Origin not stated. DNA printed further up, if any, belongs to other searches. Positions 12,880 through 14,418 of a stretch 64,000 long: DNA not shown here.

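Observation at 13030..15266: ATPase / PIN-like / HNH three-gene cassette: a Septu-like candidate antiviral system with an extra component, on an archaeal integrated element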

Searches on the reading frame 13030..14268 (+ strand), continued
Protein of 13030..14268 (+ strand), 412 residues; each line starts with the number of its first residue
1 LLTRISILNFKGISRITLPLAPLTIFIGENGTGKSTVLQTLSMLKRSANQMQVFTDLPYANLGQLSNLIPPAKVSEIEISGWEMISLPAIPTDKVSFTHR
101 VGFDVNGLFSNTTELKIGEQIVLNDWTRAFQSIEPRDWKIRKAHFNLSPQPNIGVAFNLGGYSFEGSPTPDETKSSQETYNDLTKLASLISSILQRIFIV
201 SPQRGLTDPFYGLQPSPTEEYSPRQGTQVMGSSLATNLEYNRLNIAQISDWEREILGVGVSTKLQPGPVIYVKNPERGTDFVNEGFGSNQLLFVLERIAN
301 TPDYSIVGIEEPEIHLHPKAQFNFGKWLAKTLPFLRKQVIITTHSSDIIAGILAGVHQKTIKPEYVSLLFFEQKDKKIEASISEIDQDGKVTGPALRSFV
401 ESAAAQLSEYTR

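Call 67: search_protein_families(library=phrogs, proteins=[window:13030-14268:+], max_evalue=0.01)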
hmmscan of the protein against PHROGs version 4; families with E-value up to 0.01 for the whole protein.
window:13030-14268:+ (412 aa): 12 families
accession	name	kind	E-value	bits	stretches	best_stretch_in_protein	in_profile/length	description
phrog_4747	-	unknown function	1.3e-21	78.3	2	2-44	3-45/610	-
phrog_3940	-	unknown function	3.9e-20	73.1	2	286-365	227-314/537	-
phrog_21420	-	unknown function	1.7e-17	64.1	2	270-389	492-612/654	-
phrog_8323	-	unknown function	6.3e-16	59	2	305-353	323-369/623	-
phrog_7507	-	unknown function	2.7e-14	54.4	2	2-43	4-46/483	-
phrog_9802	-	unknown function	8.3e-14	52.4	2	284-350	256-329/438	-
phrog_14430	-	unknown function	1.9e-11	44.9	2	303-354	337-387/444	-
phrog_8066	-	unknown function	4e-07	30.2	1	292-349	371-429/522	-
phrog_13167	-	unknown function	1.2e-05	25.4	1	291-352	327-385/477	-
phrog_77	-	DNA, RNA and nucleotide metabolism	0.00012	21.8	1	2-42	298-341/967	SbcC-like subunit of palindrome specific endonuclease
phrog_1499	-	unknown function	0.00096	19.5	1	3-41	6-45/427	-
phrog_25246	-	moron, auxiliary metabolic gene and host takeover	0.0013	18.3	1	287-350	264-325/616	ABC transporter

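Call 73: search_solved_structures(query=window:13030-14268:+, max_evalue=0.001)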
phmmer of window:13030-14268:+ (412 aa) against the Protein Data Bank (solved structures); distinct sequences matched with E-value up to 0.001: 4.
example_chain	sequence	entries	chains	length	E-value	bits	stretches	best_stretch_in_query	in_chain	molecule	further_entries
6p74_A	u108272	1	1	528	9.6e-10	41.2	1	1-44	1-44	Putative ATP-dependent endonuclease of the OLD family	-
9n69_A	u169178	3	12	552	3.4e-08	36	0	288-353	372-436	AAA family ATPase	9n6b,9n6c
8ux9_B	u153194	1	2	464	0.00092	21.5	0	286-368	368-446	AriA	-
8v45_A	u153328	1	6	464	0.00092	21.5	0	286-368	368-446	AriA antitoxin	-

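Call 78: find_encoding_contigs(protein=P0084, flank=4000, max_places=1)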
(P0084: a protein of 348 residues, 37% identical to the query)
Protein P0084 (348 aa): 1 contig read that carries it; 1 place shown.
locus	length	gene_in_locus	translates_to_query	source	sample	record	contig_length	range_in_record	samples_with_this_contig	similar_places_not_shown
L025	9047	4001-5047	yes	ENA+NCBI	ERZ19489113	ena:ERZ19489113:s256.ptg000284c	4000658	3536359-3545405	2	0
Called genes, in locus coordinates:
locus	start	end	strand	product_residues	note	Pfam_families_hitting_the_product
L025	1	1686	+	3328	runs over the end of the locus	-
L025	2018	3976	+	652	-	PF00664:ABC_membrane, PF02463:SMC_N (faint), PF00005:ABC_tran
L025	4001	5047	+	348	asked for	PF02463:SMC_N (weak), PF11398:DUF2813 (faint), PF13175:AAA_15, PF13476:AAA_23, PF13304:AAA_21, PF13175:AAA_15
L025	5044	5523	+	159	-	-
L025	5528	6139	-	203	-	-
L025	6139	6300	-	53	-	-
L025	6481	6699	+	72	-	-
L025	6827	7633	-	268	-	-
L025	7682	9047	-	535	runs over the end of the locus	PF01019:G_glu_transpept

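Call 79: search_protein_families(library=padloc, proteins=[P0084, P0098, P0066, P0050, P0031, P0016, P0006, P0039], max_evalue=1e-15)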
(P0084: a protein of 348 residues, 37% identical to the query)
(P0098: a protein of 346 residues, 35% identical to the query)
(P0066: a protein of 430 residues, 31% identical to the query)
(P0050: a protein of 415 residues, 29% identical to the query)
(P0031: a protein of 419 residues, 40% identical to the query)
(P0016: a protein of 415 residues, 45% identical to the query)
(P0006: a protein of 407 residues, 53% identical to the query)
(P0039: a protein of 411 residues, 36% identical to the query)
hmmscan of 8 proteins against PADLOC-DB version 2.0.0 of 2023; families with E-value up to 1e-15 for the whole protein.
P0084 (348 aa): 39 families (the best 25 are shown)
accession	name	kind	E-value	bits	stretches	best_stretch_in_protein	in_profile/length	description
PDLC03878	NsnB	-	1.8e-50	170.6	1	1-333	1-335/345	-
PDLC04148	HEC-03B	-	4e-35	119.7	1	198-339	303-443/458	-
PDLC02979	AriA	-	7.4e-35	119.4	1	203-279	290-373/373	-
PDLC04707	PDC-M55A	-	1.2e-29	101.6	1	197-347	261-416/421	-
PDLC02980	AriA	-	3.2e-25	87.7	1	208-277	232-301/304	-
PDLC04178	HEC-01A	-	3.2e-21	73.8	0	2-48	9-55/399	-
PDLC04175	HEC-01A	-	2.8e-19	67.4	0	2-47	6-51/363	-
PDLC02335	AbiLi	-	3.3e-19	67.1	1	1-295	49-247/326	AbiLi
PDLC04180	HEC-01A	-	6.1e-19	66.5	0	221-314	262-349/382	-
PDLC00271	PtuA1|PtuA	-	6.5e-19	66.8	0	2-45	3-47/421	AAA ATPase domain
PDLC00069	GajA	-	6.9e-19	65.7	0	236-280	337-382/687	AAA ATPase domain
PDLC00067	GajA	-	7.6e-19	65.6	0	2-44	5-47/604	AAA ATPase domain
PDLC04213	HEC-02A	-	8.8e-19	66.2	0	205-309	203-302/337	-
PDLC04176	HEC-01A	-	2e-18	64.9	0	218-279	261-321/371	-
PDLC04179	HEC-01A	-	2.4e-18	64.5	0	224-279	350-405/459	-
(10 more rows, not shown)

P0098 (346 aa): 34 families (the best 25 are shown)
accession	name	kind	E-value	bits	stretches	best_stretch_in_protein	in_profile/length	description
PDLC03878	NsnB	-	8.1e-55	185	1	1-337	1-341/345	-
PDLC04148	HEC-03B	-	8.9e-36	121.9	1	206-337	313-443/458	-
PDLC02979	AriA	-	9e-36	122.4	1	151-276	249-372/373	-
PDLC04707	PDC-M55A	-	9.3e-30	101.9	1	206-341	273-412/421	-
PDLC02980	AriA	-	3.9e-26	90.7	0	210-278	236-304/304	-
PDLC04178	HEC-01A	-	1.1e-20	72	0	220-279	277-333/399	-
PDLC04180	HEC-01A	-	9.2e-20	69.2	0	219-279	262-323/382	-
PDLC04175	HEC-01A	-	2e-19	67.9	0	219-279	256-314/363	-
PDLC04177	HEC-01A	-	1.1e-18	65.4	0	220-281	285-344/393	-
PDLC02335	AbiLi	-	1.1e-18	65.3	1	1-305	49-255/326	AbiLi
PDLC04176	HEC-01A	-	1.4e-18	65.5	0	217-279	262-323/371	-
PDLC00278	PtuA1|PtuA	-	2.3e-18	64.7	0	2-42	3-44/436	AAA ATPase domain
PDLC04213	HEC-02A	-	3.6e-18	64.2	1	1-310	1-305/337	-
PDLC00271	PtuA1|PtuA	-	5.7e-18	63.7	0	232-280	279-325/421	AAA ATPase domain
PDLC02981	AriAB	-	6.5e-18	62.8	0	228-278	328-378/694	-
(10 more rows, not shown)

P0066 (430 aa): 12 families
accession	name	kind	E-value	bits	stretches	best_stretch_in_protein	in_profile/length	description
PDLC03878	NsnB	-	4e-51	172.8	1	1-422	1-342/345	-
PDLC04707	PDC-M55A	-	2e-32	110.7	1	291-425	273-412/421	-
PDLC04148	HEC-03B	-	4.3e-32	109.7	1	294-426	316-448/458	-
PDLC02979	AriA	-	1.5e-31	108.5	1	293-362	296-373/373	-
PDLC04177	HEC-01A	-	6.8e-22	76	0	255-398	237-367/393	-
PDLC02980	AriA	-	1e-21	76.2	0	290-362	231-303/304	-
PDLC00069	GajA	-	3.7e-18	63.3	0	318-361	336-380/687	AAA ATPase domain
PDLC00096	GajA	-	2.7e-17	60.7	0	292-361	259-336/630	AAA ATPase domain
PDLC00091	GajA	-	5.4e-17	59.8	0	291-361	263-341/627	AAA ATPase domain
PDLC04176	HEC-01A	-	8.8e-17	59.5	0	302-365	262-324/371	-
PDLC04178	HEC-01A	-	3.3e-16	57.3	0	312-363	283-332/399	-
PDLC04135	mad3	-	5.5e-16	57.1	0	1-58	1-58/374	mads_3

P0050 (415 aa): 30 families (the best 25 are shown)
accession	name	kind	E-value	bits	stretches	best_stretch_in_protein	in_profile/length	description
PDLC03878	NsnB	-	4.1e-56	189.2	2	237-405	168-340/345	-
PDLC04148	HEC-03B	-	6.1e-37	125.7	1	276-402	313-439/458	-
PDLC02979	AriA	-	1.7e-36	124.8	2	273-346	291-372/373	-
PDLC04707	PDC-M55A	-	5.1e-33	112.7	1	277-408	274-410/421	-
PDLC02980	AriA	-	1.9e-25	88.5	0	274-346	230-302/304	-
PDLC04178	HEC-01A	-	1.5e-22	78.2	0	2-53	9-60/399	-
PDLC04176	HEC-01A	-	9.6e-21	72.5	0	298-347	273-321/371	-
PDLC00096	GajA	-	1.5e-19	68.2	0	271-345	253-335/630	AAA ATPase domain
PDLC04182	HEC-01A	-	4.9e-19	66.6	0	2-101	4-109/406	-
PDLC02981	AriAB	-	7.6e-19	65.8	0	2-52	3-54/694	-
PDLC04175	HEC-01A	-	1.1e-18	65.5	0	2-103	6-97/363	-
PDLC00070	GajA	-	1.3e-18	65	0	301-346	290-336/596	AAA ATPase domain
PDLC00067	GajA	-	2.2e-18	64.1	0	2-52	5-52/604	AAA ATPase domain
PDLC00090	GajA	-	3.6e-18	63.6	0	2-44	3-47/659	AAA ATPase domain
PDLC04135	mad3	-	1.4e-17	62.3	0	1-53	1-56/374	mads_3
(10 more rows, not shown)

P0031 (419 aa): 15 families
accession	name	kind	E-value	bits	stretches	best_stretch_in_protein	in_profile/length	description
PDLC03878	NsnB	-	8.4e-44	148.7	1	1-411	1-341/345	-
PDLC02979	AriA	-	3.1e-28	97.6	0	243-352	264-372/373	-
PDLC04148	HEC-03B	-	3.2e-21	73.9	0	285-395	316-427/458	-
PDLC02980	AriA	-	1.5e-20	72.3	0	173-354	123-304/304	-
PDLC04393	PDC-M07A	-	1.8e-18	64.8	0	1-52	1-51/435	-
PDLC04707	PDC-M55A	-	3e-18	64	0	280-401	271-398/421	-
PDLC04178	HEC-01A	-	4.8e-18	63.4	0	2-45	9-52/399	-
PDLC04389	PDC-M07A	-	7.7e-18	62.7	0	2-56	6-60/443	-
PDLC04391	PDC-M07A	-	1.6e-17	61.6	0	1-55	1-55/412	-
PDLC04392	PDC-M07A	-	4e-17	60.4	0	1-47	1-47/432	-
PDLC00090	GajA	-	5e-17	59.8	0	2-53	3-57/659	AAA ATPase domain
PDLC00096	GajA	-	9.7e-17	58.9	0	277-355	253-339/630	AAA ATPase domain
PDLC00067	GajA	-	1.3e-16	58.2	0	2-44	5-47/604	AAA ATPase domain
PDLC00070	GajA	-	2e-16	57.8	0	304-354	287-338/596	AAA ATPase domain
PDLC04184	HEC-01A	-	7.1e-16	56.3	0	1-47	1-47/464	-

P0016 (415 aa): 18 families
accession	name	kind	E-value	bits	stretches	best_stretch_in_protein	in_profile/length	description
PDLC03878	NsnB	-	1.4e-38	131.6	1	249-393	175-325/345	-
PDLC02979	AriA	-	4.4e-29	100.4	0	276-350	291-373/373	-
PDLC04148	HEC-03B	-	4e-25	86.8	0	282-395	316-429/458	-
PDLC02980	AriA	-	2e-21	75.3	0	278-351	231-304/304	-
PDLC04178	HEC-01A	-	1.2e-20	71.9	0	2-45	9-52/399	-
PDLC02358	Old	-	1.9e-19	67.9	0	2-44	4-46/578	Old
PDLC00070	GajA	-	1.5e-18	64.8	0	304-351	290-338/596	AAA ATPase domain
PDLC02915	ATPase-Toprim_I-B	-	7.7e-18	62.6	0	306-358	257-307/623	-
PDLC00099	GajA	-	1.8e-17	61.6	0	283-352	273-346/626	AAA ATPase domain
PDLC04182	HEC-01A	-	2.6e-17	60.9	0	2-80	4-89/406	-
PDLC04175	HEC-01A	-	3.2e-17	60.6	0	2-54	6-57/363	-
PDLC00067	GajA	-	3.9e-17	59.9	0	306-357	306-354/604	AAA ATPase domain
PDLC00069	GajA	-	7.5e-17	59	0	239-352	255-383/687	AAA ATPase domain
PDLC00096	GajA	-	9.8e-17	58.9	0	278-353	257-340/630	AAA ATPase domain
PDLC04707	PDC-M55A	-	1.4e-16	58.6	0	278-392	272-391/421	-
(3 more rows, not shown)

P0006 (407 aa): 7 families
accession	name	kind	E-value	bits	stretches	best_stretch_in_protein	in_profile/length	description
PDLC03878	NsnB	-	6e-35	119.6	1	3-388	7-324/345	-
PDLC02979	AriA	-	1.4e-24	85.6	0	277-346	296-373/373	-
PDLC02980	AriA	-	1.3e-18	66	0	231-346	200-303/304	-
PDLC04148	HEC-03B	-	1.3e-18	65.3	0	274-386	312-424/458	-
PDLC04178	HEC-01A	-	3.6e-17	60.5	0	3-47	14-58/399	-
PDLC04182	HEC-01A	-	3.3e-16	57.3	0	2-76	8-89/406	-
PDLC00094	GajA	-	3.7e-16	56.7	0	3-39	8-44/569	AAA ATPase domain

P0039 (411 aa): 14 families
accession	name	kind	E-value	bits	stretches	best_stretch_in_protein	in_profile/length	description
PDLC03878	NsnB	-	7.5e-45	152.2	1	1-407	1-340/345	-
PDLC02979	AriA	-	2.3e-31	107.9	1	234-349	246-373/373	-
PDLC04148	HEC-03B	-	2.5e-21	74.2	0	280-403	312-438/458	-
PDLC04175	HEC-01A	-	5.4e-18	63.2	0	2-50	6-54/363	-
PDLC00091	GajA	-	2.1e-17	61.2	0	291-351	273-344/627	AAA ATPase domain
PDLC00096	GajA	-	2.7e-17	60.8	0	275-352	252-340/630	AAA ATPase domain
PDLC04707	PDC-M55A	-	5.4e-17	59.9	0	303-392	303-392/421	-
PDLC02915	ATPase-Toprim_I-B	-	8.2e-17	59.2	0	1-51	2-52/623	-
PDLC02358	Old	-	1.4e-16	58.4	0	2-54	4-56/578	Old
PDLC02980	AriA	-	1.6e-16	59.2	0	293-349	247-303/304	-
PDLC04178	HEC-01A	-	2.2e-16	57.9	0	2-51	9-58/399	-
PDLC04182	HEC-01A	-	3e-16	57.4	0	2-110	4-118/406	-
PDLC02336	AbiLi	-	4.4e-16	57.4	0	1-45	1-46/340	AbiLi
PDLC00071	GajA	-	7.9e-16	56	0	285-351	247-324/588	AAA ATPase domain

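Call 93: search_protein_families(library=pfam, alignment_id=A4, max_evalue=0.01)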
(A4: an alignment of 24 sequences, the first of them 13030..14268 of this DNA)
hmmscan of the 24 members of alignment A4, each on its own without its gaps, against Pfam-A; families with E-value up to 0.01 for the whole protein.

A. member 1, window:13030-14268:+ (412 aa): 8 families
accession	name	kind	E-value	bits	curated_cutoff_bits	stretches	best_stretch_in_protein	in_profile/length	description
PF13175.12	AAA_15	-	6.1e-27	95.6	32.1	2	275-349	292-374/374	AAA ATPase domain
PF13304.12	AAA_21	-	4.9e-19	70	27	2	172-348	121-302/304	AAA domain, putative AbiEii toxin, Type IV TA system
PF11398.14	DUF2813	-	8.2e-12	45.6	21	1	2-55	3-56/372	Protein of unknown function (DUF2813)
PF13476.12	AAA_23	-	4.6e-05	24.6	27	1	4-42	1-40/201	AAA domain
PF02463.25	SMC_N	-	6.2e-05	23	40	1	1-42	1-45/220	RecF/RecN/SMC N terminal domain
PF13555.12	AAA_29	-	0.00049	20.2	27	1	2-43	1-44/61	P-loop containing region of AAA domain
PF00005.33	ABC_tran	-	0.0013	19.8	25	1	19-46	9-36/137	ABC transporter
PF12476.13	DUF3696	-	0.0017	19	22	1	361-392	1-35/52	Protein of unknown function (DUF3696)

B. families by the number of members that match (of 24 scanned): 16 families
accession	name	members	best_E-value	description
PF13175.12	AAA_15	24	3.5e-34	AAA ATPase domain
PF13304.12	AAA_21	24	3.9e-21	AAA domain, putative AbiEii toxin, Type IV TA system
PF11398.14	DUF2813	24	8.2e-12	Protein of unknown function (DUF2813)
PF13476.12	AAA_23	24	1.1e-10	AAA domain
PF02463.25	SMC_N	24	2.6e-09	RecF/RecN/SMC N terminal domain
PF13555.12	AAA_29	23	7.4e-09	P-loop containing region of AAA domain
PF00005.33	ABC_tran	14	5.8e-06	ABC transporter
PF12476.13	DUF3696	9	0.00012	Protein of unknown function (DUF3696)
PF13166.12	AAA_13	6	0.00014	AAA domain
PF13514.12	AAA_27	2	0.00023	AAA domain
PF13401.12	AAA_22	2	0.0043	AAA domain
PF09818.15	ABC_ATPase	1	0.0031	P-loop domain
PF13604.12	AAA_30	1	0.0043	AAA domain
PF13191.12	AAA_16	1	0.0061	AAA ATPase domain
PF13481.12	AAA_25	1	0.0085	AAA domain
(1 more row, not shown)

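Call 108: search_dna_similar(query=window:13030-14268:+, collection=plasmids, mode=protein, max_evalue=1e-10, max_rows=15)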
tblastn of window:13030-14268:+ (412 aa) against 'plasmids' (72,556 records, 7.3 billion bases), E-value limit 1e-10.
No match.
